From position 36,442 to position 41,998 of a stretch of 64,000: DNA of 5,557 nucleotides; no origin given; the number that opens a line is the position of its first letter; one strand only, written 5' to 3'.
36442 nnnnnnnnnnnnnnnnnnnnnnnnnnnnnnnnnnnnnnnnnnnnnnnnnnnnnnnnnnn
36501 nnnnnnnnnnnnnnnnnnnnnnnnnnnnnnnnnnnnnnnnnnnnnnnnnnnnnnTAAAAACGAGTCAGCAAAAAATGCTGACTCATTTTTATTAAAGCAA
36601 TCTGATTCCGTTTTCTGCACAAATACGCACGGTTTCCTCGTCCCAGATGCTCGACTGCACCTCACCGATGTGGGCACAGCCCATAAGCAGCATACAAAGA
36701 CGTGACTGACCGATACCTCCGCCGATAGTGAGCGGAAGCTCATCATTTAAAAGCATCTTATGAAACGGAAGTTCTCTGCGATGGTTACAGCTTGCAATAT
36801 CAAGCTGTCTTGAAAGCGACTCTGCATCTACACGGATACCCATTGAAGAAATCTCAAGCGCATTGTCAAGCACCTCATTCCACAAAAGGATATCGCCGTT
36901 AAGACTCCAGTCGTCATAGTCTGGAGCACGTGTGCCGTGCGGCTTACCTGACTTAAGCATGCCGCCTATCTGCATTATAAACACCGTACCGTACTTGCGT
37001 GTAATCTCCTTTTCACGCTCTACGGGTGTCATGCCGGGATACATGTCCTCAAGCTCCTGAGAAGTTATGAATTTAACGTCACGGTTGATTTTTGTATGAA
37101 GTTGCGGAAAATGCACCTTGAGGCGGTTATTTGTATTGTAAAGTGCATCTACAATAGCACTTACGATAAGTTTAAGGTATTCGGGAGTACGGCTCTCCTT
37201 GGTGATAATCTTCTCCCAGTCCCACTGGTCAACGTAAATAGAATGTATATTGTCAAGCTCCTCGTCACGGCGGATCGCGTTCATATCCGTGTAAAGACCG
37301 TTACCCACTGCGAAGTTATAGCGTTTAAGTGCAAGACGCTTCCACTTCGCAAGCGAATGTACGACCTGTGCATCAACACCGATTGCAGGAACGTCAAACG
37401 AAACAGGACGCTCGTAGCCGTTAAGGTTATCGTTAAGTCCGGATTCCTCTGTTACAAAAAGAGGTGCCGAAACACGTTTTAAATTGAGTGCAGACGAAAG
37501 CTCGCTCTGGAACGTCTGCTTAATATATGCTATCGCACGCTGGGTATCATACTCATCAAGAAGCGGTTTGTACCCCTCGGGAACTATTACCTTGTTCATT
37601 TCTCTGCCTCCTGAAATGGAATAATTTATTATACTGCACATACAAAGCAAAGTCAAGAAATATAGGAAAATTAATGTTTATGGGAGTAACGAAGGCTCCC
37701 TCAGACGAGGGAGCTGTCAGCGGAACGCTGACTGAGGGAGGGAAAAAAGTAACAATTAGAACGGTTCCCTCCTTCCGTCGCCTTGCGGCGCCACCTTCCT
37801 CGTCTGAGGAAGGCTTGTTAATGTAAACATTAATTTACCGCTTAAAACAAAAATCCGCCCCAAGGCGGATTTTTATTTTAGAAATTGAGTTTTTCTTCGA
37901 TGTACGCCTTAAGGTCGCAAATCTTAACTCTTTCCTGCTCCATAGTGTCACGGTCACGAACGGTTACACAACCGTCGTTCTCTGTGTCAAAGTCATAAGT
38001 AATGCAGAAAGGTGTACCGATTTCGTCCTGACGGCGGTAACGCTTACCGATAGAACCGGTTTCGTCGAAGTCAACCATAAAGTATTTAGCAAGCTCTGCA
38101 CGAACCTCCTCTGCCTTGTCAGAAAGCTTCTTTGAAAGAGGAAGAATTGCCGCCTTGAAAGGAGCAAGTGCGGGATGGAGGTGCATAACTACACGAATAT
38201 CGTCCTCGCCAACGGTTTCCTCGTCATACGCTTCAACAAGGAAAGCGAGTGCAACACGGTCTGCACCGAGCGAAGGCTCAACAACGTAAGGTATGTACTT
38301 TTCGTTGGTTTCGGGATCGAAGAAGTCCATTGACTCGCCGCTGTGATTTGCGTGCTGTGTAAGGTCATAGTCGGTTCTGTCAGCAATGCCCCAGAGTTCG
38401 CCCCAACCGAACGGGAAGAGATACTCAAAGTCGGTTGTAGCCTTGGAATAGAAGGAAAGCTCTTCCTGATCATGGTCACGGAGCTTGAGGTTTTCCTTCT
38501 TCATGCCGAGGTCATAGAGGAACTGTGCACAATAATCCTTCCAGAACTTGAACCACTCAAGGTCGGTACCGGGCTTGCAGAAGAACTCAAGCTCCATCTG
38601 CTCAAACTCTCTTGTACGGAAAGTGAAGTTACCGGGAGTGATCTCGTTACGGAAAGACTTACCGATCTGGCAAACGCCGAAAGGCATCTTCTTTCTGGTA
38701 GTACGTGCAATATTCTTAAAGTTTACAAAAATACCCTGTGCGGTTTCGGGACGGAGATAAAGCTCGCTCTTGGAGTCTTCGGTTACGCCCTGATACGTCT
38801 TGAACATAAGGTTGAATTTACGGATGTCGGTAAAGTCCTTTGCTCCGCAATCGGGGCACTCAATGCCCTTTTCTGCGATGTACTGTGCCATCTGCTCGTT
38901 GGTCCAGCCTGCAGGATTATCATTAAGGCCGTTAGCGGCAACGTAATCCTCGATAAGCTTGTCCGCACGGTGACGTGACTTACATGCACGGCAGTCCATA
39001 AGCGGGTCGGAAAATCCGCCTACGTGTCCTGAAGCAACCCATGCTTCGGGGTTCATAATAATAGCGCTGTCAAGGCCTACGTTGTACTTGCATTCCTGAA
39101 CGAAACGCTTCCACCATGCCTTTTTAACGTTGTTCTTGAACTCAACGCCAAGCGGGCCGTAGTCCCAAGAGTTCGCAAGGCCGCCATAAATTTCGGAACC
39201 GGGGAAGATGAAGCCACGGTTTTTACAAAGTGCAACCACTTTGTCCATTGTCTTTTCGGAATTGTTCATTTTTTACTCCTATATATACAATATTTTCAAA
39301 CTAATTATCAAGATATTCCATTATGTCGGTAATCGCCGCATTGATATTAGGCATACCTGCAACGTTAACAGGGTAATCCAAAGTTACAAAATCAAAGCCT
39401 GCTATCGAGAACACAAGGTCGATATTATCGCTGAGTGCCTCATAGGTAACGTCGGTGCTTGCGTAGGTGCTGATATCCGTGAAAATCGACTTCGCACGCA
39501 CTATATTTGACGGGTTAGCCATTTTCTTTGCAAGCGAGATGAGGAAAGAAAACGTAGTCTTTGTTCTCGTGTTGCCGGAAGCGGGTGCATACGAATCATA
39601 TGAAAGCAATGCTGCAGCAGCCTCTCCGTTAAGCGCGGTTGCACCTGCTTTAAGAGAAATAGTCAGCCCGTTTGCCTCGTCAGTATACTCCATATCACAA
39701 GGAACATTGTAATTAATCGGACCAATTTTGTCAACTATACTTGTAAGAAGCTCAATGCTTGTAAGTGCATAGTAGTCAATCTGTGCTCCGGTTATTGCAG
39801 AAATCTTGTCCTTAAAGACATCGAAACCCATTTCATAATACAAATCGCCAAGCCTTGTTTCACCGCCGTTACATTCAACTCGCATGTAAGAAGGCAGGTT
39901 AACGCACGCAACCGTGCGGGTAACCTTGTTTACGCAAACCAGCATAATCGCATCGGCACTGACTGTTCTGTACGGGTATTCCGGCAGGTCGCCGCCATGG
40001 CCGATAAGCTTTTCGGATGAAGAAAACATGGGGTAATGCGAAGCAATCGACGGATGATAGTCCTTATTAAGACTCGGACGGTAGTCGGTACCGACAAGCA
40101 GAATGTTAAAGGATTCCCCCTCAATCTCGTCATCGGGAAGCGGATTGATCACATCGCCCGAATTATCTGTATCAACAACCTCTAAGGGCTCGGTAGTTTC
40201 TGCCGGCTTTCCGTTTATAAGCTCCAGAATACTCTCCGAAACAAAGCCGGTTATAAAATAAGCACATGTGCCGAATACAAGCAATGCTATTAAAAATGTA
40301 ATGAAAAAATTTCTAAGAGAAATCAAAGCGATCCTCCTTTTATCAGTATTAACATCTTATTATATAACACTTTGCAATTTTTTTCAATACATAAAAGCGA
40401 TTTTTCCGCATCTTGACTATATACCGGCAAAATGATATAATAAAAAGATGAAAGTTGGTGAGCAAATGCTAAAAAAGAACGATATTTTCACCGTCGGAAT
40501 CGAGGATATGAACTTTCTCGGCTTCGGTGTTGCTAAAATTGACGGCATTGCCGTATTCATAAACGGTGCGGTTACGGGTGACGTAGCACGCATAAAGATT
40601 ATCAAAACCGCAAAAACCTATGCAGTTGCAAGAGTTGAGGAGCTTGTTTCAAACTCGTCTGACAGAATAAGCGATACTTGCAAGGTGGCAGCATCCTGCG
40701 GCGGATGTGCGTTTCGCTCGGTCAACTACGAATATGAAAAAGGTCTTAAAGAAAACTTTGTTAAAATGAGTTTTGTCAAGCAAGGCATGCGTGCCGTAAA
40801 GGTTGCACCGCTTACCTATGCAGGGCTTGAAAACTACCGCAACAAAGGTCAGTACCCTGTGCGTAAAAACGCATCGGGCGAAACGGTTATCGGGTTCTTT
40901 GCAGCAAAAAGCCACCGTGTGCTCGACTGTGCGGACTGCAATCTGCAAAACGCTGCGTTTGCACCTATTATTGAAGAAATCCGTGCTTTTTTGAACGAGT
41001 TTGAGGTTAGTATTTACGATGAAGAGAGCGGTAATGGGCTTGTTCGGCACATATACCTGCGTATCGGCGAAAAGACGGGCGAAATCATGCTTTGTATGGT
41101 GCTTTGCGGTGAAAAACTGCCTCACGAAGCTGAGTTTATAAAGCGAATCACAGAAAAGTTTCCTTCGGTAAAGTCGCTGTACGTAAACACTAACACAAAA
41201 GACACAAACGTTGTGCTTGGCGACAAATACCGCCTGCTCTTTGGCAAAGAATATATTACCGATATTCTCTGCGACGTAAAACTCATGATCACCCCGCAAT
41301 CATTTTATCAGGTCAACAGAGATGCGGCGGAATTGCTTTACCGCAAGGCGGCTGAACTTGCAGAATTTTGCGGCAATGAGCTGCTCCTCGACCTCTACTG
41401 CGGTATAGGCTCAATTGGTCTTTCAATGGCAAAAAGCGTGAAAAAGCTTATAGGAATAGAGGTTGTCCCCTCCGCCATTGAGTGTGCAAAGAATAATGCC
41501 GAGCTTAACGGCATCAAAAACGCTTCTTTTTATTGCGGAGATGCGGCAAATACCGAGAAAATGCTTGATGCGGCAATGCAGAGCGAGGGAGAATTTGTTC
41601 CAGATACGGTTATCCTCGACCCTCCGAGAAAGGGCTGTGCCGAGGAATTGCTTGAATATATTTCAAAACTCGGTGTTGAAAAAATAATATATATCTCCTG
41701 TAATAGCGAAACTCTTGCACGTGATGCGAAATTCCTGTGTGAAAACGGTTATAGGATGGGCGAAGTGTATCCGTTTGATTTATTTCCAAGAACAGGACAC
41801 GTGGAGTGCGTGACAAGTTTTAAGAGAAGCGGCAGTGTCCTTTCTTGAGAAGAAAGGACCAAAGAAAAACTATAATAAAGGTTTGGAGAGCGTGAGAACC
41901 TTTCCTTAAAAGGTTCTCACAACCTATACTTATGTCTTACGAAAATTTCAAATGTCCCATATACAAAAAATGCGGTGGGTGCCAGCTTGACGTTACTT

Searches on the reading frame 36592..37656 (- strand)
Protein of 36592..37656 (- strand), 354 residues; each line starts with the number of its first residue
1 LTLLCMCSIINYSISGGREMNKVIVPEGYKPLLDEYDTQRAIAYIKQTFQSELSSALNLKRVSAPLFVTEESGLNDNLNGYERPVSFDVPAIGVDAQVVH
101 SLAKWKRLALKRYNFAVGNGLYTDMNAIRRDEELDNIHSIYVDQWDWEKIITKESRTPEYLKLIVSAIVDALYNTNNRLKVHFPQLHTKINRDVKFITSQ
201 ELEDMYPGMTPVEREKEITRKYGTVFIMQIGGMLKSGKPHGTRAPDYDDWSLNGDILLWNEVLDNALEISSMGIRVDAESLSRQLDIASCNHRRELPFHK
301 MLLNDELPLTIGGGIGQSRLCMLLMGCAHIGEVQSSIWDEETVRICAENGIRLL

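Call 49: search_protein_families(library=pfam, proteins=[window:36592-37656:-], max_evalue=0.00001)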
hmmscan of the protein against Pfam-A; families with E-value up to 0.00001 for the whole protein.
window:36592-37656:- (354 aa): 1 family
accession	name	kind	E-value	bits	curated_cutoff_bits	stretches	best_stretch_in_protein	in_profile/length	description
PF03590.20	AsnA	-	5.1e-106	354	27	1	39-264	1-227/228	Aspartate-ammonia ligase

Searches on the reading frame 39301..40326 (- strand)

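Call 49: search_protein_families(library=pfam, proteins=[window:39301-40326:-], max_evalue=0.00001)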
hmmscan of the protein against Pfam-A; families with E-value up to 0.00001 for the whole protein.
window:39301-40326:- (341 aa): 1 family
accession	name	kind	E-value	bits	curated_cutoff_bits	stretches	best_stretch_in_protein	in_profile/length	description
PF03816.19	LytR_cpsA_psr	-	6.4e-14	52.8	24.6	1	124-270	2-149/150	LytR_cpsA_psr family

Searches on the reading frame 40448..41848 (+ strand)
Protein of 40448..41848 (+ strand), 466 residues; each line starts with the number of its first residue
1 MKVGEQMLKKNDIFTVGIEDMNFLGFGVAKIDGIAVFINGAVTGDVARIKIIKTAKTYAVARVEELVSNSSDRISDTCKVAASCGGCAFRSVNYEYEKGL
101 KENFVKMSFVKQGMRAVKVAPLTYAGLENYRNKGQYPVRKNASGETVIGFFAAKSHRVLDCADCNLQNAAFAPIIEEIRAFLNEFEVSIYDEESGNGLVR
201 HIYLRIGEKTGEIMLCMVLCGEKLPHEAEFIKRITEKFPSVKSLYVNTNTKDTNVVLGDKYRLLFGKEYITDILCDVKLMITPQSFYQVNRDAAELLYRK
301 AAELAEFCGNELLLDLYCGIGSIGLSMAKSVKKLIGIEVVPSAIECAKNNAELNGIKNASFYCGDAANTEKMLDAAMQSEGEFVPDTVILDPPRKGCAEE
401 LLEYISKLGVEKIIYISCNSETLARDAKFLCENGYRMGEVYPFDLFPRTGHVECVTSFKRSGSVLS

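Call 49: search_protein_families(library=pfam, proteins=[window:40448-41848:+], max_evalue=0.00001)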
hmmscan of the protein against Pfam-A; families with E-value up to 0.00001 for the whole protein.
window:40448-41848:+ (466 aa): 6 families
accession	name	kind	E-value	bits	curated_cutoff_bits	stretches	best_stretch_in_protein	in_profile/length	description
PF05958.17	tRNA_U5-meth_tr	-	1.9e-23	83.5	23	1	259-456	148-352/357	tRNA (Uracil-5-)-methyltransferase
PF13847.12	Methyltransf_31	-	2.1e-09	37.7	27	1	313-370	7-67/145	Methyltransferase domain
PF09445.16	Methyltransf_15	-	2.1e-07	31.1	22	1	311-396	2-83/165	RNA cap guanine-N2 methyltransferase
PF01938.26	TRAM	-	6.3e-07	29.6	21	1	12-63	6-60/61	TRAM domain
PF13649.12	Methyltransf_25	-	1.6e-06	29.1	27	1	314-370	2-59/97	Methyltransferase domain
PF05175.20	MTS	-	3.1e-06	27.4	23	1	312-371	34-95/170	Methyltransferase small domain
